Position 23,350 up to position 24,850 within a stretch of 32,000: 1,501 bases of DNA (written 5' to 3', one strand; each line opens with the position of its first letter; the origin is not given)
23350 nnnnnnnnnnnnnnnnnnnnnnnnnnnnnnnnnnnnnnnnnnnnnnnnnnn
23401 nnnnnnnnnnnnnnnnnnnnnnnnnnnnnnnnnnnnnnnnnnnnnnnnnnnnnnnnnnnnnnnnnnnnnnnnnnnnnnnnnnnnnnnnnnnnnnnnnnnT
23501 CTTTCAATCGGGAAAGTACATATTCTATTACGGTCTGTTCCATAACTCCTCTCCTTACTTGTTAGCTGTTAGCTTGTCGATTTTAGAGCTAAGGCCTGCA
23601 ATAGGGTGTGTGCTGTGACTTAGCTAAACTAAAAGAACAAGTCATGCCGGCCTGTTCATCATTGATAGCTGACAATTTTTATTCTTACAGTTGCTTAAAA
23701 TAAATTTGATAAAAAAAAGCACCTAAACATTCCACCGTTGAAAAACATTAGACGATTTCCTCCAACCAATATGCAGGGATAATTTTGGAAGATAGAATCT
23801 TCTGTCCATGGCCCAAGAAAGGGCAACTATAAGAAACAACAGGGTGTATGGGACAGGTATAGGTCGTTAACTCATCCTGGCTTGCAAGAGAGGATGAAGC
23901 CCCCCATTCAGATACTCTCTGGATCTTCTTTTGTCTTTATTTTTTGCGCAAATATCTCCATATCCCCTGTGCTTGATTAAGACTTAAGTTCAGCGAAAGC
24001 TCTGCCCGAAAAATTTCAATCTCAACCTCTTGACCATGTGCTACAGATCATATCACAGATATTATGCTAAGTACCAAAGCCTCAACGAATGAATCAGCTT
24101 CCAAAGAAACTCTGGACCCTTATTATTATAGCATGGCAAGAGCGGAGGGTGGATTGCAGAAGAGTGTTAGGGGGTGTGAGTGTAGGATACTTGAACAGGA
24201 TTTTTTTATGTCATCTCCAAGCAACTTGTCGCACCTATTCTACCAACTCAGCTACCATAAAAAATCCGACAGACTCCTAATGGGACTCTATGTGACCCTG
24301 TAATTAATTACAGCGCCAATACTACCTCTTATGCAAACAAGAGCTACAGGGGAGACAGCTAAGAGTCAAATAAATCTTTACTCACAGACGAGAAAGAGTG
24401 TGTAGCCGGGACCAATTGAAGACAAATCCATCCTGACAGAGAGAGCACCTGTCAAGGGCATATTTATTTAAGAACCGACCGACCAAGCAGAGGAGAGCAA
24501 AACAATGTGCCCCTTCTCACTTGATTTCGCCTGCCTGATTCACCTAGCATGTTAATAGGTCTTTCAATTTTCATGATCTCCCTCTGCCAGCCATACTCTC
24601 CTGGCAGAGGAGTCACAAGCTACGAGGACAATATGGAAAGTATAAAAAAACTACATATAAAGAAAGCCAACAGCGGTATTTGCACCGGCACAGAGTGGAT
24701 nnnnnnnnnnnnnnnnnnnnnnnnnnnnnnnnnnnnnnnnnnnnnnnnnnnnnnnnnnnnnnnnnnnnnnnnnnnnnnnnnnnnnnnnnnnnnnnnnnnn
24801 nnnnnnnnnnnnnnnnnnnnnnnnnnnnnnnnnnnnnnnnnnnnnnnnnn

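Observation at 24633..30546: Four-gene operon matching the lysine -> 2-aminoadipate -> 2-oxoadipate -> D-2-hydroxyglutarate -> 2-oxoglutarate route, in an anaerobe-like genomic context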

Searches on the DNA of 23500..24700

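Call 76: search_rna_families(source=window, start=23500, end=24700, threshold=evalue, max_evalue=1)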
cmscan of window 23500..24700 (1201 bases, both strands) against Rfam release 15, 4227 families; matches with E-value up to 1: 0.
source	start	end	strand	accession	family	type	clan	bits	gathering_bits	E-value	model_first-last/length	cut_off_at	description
